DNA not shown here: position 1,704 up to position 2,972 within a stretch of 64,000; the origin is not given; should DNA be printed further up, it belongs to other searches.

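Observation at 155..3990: Complete Preiss-Handler NAD+ operon (pncB, nadM-Nudix, nadE) in a lytic phage: candidate third route of phage NAD+ reconstitution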

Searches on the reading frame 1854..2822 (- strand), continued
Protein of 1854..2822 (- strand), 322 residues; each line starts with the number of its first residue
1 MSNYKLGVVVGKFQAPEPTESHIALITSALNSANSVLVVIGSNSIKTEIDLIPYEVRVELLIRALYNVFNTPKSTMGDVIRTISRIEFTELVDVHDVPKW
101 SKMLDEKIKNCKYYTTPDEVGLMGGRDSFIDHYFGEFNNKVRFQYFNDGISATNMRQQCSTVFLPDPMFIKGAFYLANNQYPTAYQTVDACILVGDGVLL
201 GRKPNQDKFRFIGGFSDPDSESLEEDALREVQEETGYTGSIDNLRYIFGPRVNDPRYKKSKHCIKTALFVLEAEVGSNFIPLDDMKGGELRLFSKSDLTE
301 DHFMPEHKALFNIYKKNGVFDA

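Call 35: find_related_loci(query=A1, collection=viral_contigs, flank=5000)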
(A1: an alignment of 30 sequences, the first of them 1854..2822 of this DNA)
Query A1 (322 aa) in viral_contigs; peptide patterns used: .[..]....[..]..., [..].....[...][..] (x = any residue, [..] = any of these).
375 stretches matched a pattern; 249 encode a relative of the query (tblastn E <= 1e-3); the best 80 are kept; 80 distinct loci.
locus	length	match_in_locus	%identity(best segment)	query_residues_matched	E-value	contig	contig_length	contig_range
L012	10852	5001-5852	35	3-300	3e-43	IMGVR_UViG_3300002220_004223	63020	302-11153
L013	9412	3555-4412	35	3-311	6e-43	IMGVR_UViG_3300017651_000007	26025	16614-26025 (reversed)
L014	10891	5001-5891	33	3-313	4e-42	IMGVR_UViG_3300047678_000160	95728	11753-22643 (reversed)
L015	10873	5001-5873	32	2-311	4e-41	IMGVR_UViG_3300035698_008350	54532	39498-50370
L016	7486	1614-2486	32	2-311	3e-41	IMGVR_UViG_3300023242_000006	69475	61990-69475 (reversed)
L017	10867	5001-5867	34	5-315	9e-41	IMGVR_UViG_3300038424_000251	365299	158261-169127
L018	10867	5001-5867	34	5-315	9e-41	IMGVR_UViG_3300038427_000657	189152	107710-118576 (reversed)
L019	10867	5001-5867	34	5-315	9e-41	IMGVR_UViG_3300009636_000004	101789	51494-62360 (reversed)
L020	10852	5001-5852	33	6-313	8e-41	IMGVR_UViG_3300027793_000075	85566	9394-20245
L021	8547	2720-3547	35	3-301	2e-40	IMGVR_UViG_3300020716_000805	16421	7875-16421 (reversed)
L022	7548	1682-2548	34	6-319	2e-40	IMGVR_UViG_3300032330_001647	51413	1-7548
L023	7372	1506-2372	34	6-319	2e-40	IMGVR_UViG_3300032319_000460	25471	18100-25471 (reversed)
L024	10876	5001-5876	33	1-311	4e-40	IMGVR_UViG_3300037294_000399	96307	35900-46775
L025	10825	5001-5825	36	2-298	9e-40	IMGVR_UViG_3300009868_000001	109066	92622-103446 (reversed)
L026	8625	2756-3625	32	5-317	7e-40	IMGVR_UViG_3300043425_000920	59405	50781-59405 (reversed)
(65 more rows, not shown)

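Call 39: search_solved_structures(query=A1, max_evalue=0.01, show_alignments=5)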
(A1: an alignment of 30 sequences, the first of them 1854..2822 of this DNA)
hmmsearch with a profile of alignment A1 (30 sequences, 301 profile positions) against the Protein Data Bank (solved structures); distinct sequences matched with E-value up to 0.01: 62 (the best 60 are shown).
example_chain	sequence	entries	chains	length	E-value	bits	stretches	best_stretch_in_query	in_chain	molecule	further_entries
2qjt_B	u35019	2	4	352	6.5e-27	97.5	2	6-149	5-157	Nicotinamide-nucleotide adenylyltransferase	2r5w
2qjo_A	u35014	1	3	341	3.2e-23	85.4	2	4-140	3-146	Bifunctional NMN adenylyltransferase/Nudix hydrolase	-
2fml_A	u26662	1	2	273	1.3e-08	37.5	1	150-279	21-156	MutT/nudix family protein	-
1f9a_A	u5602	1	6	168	1.6e-08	37.1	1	11-91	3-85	HYPOTHETICAL PROTEIN MJ0541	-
5iw4_A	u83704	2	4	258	3.9e-08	35.9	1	160-232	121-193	NADH pyrophosphatase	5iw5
1vk6_A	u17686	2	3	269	4.1e-08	35.8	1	160-232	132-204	NADH pyrophosphatase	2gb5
4hfq_A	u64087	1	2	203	4.7e-08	35.6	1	163-291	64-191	MutT/nudix family protein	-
4kyx_A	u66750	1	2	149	1.1e-07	34.4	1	172-284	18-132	ADP-ribose pyrophosphatase MutT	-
2yyh_A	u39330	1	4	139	2.8e-07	33.1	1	172-293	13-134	8-OXO-dGTPase domain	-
5isy_A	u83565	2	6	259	4.4e-07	32.4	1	160-232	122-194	NADH pyrophosphatase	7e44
6o3p_A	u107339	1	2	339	4.8e-07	32.3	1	165-231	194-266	Peroxisomal NADH pyrophosphatase NUDT12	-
1ej2_A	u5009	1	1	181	5e-07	32.2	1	11-89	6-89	NICOTINAMIDE MONONUCLEOTIDE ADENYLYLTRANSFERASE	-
4yp5_A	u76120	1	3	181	5.2e-07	32.2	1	11-89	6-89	Nicotinamide-nucleotide adenylyltransferase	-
4yp7_A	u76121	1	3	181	5.6e-07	32.1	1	11-89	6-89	Nicotinamide-nucleotide adenylyltransferase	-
6scx_A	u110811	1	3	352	6e-07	32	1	165-231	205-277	Peroxisomal NADH pyrophosphatase NUDT12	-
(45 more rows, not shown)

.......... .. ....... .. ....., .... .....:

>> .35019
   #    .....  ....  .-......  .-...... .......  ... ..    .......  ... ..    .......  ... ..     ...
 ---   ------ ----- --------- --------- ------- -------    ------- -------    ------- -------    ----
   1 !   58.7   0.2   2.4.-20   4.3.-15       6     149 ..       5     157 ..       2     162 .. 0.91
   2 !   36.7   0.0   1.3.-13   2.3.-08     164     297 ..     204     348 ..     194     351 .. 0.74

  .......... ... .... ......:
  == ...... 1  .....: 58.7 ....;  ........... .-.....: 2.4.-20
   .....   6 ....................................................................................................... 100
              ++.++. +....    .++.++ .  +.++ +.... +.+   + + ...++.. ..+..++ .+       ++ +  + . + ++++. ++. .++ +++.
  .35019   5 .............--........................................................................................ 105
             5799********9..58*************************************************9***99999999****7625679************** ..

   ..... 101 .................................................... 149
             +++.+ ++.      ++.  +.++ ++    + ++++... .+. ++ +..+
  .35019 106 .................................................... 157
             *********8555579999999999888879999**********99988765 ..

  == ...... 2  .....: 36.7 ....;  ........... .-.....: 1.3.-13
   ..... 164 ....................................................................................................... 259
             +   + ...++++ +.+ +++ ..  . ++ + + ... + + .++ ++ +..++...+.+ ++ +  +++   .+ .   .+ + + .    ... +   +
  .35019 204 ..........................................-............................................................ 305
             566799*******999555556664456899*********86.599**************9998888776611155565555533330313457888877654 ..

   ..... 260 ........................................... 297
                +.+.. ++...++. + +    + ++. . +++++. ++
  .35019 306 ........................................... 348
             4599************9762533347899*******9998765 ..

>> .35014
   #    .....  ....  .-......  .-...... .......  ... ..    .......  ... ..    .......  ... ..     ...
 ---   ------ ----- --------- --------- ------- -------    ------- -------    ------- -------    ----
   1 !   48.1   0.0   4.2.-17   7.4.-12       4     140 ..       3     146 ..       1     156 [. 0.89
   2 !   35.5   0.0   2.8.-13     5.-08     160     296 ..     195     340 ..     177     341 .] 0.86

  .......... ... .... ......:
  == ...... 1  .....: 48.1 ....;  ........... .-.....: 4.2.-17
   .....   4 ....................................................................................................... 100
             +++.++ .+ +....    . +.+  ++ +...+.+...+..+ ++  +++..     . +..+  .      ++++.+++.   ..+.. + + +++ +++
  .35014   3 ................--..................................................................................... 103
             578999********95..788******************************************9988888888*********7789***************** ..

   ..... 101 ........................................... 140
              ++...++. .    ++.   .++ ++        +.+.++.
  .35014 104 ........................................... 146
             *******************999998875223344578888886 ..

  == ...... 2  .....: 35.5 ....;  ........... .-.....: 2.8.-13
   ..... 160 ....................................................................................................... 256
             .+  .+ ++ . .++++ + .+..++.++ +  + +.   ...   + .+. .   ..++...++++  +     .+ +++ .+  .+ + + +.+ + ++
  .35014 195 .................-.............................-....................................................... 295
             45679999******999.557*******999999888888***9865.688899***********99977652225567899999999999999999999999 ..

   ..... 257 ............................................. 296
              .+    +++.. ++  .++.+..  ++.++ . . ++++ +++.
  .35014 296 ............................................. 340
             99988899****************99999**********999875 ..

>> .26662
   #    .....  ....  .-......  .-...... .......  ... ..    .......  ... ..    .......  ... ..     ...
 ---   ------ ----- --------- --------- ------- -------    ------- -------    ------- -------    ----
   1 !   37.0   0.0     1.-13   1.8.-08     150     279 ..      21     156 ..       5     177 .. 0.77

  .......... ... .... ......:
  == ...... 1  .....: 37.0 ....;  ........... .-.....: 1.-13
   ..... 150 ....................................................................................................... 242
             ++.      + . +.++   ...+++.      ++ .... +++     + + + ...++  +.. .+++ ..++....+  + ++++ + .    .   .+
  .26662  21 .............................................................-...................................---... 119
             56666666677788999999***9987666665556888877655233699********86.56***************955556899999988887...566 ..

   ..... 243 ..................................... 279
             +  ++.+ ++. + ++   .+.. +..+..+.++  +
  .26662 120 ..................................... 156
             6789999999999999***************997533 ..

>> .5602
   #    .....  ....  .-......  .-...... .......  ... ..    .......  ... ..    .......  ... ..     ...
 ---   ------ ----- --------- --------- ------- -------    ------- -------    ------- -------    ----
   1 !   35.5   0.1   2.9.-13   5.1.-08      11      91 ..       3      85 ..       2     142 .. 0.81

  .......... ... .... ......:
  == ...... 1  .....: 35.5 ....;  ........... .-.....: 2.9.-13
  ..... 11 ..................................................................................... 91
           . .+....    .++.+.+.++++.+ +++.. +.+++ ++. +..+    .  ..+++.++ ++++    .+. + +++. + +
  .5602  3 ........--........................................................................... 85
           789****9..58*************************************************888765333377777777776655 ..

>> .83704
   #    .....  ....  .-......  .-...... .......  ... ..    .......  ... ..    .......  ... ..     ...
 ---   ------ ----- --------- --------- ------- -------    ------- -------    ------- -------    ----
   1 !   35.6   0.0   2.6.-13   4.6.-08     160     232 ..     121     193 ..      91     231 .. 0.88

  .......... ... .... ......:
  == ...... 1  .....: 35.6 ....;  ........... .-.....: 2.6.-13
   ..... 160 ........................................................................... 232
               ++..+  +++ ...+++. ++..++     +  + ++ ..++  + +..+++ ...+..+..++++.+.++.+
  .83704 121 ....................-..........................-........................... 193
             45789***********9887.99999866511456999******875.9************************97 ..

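Call 44: get_annotated_region(hit=H14, flank=7000)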
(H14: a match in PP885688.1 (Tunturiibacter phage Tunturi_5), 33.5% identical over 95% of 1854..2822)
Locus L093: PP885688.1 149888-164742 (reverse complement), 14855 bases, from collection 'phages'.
description: Tunturiibacter phage Tunturi_5, complete genome.
organism: Tunturiibacter phage Tunturi_5 (NCBI taxid 3378199)
taxonomy: Viruses; Duplodnaviria; Heunggongvirae; Uroviricota; Caudoviricetes
host: Tunturiibacter psychrotolerans X4BP1; source: soil; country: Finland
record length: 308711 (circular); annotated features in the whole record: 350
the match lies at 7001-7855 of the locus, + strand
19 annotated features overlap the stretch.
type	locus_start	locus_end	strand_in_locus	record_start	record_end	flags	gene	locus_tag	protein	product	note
CDS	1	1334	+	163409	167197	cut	-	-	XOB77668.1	MutT/NUDIX hydrolase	ORF225; gp225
CDS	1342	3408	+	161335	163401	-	-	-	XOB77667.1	portal protein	ORF224; gp224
CDS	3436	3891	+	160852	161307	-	-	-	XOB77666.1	RNA-binding protein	ORF223; gp223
CDS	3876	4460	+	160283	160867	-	-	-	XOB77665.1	virion structural protein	ORF222; gp222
CDS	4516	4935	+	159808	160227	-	-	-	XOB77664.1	hypothetical protein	ORF221; gp221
CDS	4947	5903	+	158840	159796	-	-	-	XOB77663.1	hypothetical protein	ORF220; gp220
CDS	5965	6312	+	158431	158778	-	-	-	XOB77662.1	hypothetical protein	ORF219; gp219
CDS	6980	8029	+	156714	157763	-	-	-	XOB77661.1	cytidyltransferase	ORF218; gp218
CDS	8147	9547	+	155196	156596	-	-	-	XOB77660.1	nicotinamide phosphoribosyl transferase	ORF217; gp217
CDS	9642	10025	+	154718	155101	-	-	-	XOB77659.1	hypothetical protein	ORF216; gp216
CDS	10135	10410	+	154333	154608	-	-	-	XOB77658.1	hypothetical protein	ORF215; gp215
CDS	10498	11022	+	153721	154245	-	-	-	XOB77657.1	hypothetical protein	ORF214; gp214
CDS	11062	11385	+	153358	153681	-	-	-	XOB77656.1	hypothetical protein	ORF213; gp213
CDS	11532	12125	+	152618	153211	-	-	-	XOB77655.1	hypothetical protein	ORF212; gp212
CDS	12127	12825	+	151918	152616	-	-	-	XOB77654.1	RNA polymerase sigma factor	ORF211; gp211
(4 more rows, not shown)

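Call 64: find_related_loci(query=A2, collection=metagenome_contigs, flank=5000)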
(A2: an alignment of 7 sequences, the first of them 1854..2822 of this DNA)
Query A2 (322 aa) in metagenome_contigs; peptide patterns used: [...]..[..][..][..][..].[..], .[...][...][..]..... (x = any residue, [..] = any of these).
171 stretches matched a pattern; 20 encode a relative of the query (tblastn E <= 1e-3); 20 distinct loci.
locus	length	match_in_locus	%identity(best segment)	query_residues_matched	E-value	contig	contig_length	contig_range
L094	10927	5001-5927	35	6-316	1e-48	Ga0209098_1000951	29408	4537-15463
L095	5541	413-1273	33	4-317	2e-44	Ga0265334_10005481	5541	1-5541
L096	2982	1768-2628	35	5-315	1e-42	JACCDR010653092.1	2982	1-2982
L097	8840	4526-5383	32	6-317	3e-39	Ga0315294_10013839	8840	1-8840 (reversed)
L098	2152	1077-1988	32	2-312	2e-38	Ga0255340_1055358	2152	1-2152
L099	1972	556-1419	32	5-317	5e-38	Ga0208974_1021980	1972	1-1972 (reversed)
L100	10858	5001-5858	32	6-315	1e-35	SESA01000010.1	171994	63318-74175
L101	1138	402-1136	33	3-269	4e-37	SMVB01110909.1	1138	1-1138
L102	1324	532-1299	35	1-269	2e-35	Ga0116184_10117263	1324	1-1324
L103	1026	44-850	32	4-293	3e-35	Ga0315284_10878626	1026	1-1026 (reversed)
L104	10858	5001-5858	33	6-316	8e-41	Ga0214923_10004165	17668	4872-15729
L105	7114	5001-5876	33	1-312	4e-32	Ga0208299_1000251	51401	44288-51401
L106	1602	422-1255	31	3-300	2e-32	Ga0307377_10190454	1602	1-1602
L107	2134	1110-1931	31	3-299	6e-32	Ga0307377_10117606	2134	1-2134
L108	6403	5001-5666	36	100-320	9e-30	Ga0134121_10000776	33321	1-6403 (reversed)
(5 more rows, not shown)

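Call 82: search_dna_similar(query=P0019, collection=phages, mode=protein, max_rows=40, rows=spread, max_evalue=0.001)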
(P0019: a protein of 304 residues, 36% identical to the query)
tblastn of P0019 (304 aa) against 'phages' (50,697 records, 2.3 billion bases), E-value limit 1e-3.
Records with a match: 53; places in all: 53; records where one place covers at least 80% of the query: 19.
Best place of each record, by identity: <60% 53.
By first word of the organism name: Vibrio 9; Pseudomonas 9; Erwinia 6; uncultured 4; Bacteriophage 4; Bacteroides 4; Ralstonia 3; Salmonella 3; Xanthomonas 2; Streptomyces 2; and 6 more.
By host as written in the record: - 10; Pseudomonas putida KT2440 and Paw85 8; Erwinia amylovora 3; Erwinia amylovora SNUABM_01 3; Vibrio sp. 2; V.alginolyticus 2; Vibrio parahaemolyticus 2; Homo sapiens 2; and 19 more.
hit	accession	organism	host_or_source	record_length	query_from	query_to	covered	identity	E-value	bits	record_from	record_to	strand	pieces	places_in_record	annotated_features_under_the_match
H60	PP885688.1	Tunturiibacter phage Tunturi_5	Tunturiibacter psychrotolerans X4BP1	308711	13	295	93%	41.5%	8e-60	211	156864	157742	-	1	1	cytidyltransferase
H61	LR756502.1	uncultured phage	metagenomic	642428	7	299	96%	39.7%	4e-66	229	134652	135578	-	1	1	record has no annotation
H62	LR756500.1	uncultured phage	metagenomic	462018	9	299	96%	38.3%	1e-65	228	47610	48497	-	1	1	record has no annotation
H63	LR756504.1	uncultured phage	metagenomic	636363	1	299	98%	33.3%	1e-40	155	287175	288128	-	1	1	record has no annotation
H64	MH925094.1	Vibrio phage VspSw_1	Vibrio sp.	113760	14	289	91%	25.9%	3e-13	76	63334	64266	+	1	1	bifunctional nicotinamide mononucleotide ...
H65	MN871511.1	Vibrio phage vspsw1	Vibrio.sp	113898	14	289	91%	25.9%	3e-13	76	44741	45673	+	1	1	record has no annotation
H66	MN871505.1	Vibrio phage ValDsh2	V.alginolyticus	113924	14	289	91%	25.9%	3e-13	76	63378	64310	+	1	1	record has no annotation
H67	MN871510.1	Vibrio phage valsw3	V.alginolyticus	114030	14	289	91%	25.9%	3e-13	76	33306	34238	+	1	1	record has no annotation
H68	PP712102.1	Vibrio phage VB_Vhy_SJ1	Vibrio hyugaensis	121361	14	289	91%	25.5%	6e-13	75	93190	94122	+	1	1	record has no annotation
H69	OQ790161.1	Xanthomonas phage RTH11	Xanthomonas sp.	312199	10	294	94%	24.4%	6e-5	50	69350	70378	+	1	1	hypothetical protein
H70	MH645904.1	Vibrio phage vB_VpS_PG07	Vibrio parahaemolyticus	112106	14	289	91%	24.4%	1e-12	74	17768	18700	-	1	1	ribose pyrophosphatase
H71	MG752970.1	Ralstonia phage RsoM2USA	Ralstonia solanacearum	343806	9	281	90%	24.6%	6e-10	66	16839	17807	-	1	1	hypothetical protein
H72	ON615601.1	Synechococcus phage BUCT-ZZ01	Synechococcus elongatus PCC 7942 = ...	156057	1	296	97%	22.6%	1e-10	68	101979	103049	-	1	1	nicotinamide-nucleotide adenylyltransferase, NadM family / ADP-ribose ...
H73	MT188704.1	Mesorhizobium phage Cp1R7A-A1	Mesorhizobium loti R7ANS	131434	13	289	91%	23.3%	1e-6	56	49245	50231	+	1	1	nicotinamide-nucleotide adenylyltransferase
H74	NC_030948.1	Ralstonia phage RSP15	-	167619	15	251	78%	25.3%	4e-7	57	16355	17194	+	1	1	cytidyltransferase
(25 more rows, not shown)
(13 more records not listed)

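Call 90: predict_structure(alignment_id=A1)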
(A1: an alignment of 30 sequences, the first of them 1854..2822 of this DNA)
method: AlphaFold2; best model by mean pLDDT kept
length: 322 residues; sequences in the alignment: 30
mean_pLDDT: 93.3   pTM: 0.80
mean pLDDT of the five models: 93.3, 92.6, 92.3, 91.8, 91.0
residues with pLDDT >= 90: 254; 70-90: 60; 50-70: 8; < 50: 0
segments of 3 or more residues with pLDDT < 50: none
pLDDT, mean of each block of 10 residues (from residue 1): 91 89 94 98 87 93 97 96 98 95 98 96 90 95 72 81 88 87 95 98 96 96 98 97 98 91 97 97 94 97 96 97 71
secondary structure, 60 per line:
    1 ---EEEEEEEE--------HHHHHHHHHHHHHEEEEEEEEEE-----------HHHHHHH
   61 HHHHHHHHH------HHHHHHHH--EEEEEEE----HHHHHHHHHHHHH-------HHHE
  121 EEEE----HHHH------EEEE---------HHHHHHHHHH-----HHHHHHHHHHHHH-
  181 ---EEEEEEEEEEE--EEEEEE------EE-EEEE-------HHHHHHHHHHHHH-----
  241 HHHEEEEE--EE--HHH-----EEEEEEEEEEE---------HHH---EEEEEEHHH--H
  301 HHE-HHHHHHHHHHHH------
elements in order: E4-11 H20-32 E33-42 H54-69 H76-83 E86-92 H97-109 E120-124 H129-132 E139-142 H152-161 H167-179 E184-194 E197-202 E212-215 H223-235 E244-248 E263-273 E289-294 H305-316
